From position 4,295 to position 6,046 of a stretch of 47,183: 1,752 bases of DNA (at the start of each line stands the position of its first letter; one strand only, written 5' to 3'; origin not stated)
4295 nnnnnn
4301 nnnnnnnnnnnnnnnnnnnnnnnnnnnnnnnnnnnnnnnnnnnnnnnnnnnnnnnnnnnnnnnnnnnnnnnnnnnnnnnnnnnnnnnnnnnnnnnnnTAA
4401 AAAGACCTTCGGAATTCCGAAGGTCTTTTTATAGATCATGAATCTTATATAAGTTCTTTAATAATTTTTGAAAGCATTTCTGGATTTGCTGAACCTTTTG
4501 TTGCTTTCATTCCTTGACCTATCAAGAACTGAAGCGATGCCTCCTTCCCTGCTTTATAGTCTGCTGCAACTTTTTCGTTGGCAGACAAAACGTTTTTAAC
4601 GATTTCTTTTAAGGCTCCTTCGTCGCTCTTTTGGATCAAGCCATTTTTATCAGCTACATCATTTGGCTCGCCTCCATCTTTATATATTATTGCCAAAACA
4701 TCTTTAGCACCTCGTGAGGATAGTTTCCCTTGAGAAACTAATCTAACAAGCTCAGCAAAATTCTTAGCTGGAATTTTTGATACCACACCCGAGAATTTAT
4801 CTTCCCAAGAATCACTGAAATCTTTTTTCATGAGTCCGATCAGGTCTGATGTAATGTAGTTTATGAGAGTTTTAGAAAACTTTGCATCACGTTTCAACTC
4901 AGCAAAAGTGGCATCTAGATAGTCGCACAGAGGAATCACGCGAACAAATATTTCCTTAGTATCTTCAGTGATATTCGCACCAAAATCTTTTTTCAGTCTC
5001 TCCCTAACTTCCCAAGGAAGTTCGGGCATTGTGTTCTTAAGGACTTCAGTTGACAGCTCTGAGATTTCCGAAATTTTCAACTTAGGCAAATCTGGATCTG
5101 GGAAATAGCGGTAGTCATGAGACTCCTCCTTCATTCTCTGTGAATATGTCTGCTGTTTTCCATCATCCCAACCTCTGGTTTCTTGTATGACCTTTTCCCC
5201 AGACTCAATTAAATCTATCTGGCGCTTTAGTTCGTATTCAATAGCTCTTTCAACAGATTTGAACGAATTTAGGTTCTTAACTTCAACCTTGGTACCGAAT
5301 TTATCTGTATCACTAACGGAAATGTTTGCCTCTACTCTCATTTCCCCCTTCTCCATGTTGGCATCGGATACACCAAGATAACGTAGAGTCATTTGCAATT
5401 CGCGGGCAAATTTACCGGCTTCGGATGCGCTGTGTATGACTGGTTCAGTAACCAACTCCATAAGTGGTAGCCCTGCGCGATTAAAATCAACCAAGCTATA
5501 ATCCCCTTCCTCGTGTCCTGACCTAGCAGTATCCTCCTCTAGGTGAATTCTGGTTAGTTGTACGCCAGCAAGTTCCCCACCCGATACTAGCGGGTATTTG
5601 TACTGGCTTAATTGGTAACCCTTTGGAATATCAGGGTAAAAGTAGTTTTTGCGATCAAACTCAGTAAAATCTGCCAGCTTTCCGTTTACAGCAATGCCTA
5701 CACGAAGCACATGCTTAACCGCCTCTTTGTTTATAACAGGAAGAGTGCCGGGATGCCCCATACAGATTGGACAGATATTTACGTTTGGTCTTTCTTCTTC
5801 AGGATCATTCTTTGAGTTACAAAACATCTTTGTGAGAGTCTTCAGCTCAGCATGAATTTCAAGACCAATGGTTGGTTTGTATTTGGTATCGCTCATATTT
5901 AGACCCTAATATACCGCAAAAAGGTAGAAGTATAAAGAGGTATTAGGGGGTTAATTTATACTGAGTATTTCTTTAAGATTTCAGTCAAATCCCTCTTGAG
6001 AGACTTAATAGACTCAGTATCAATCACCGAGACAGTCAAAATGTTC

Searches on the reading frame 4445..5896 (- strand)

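Call 21: search_protein_families(library=pfam, proteins=[window:4445-5896:-], max_evalue=0.001)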
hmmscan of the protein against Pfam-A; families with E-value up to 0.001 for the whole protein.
window:4445-5896:- (483 aa): 2 families
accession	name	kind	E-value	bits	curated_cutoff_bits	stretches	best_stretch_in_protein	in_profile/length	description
PF02934.20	GatB_N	-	8.9e-108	360.1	23.4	1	9-277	2-273/277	GatB/GatE catalytic domain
PF02637.23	GatB_Yqey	-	2.2e-35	122.1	27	1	331-483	3-148/148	GatB domain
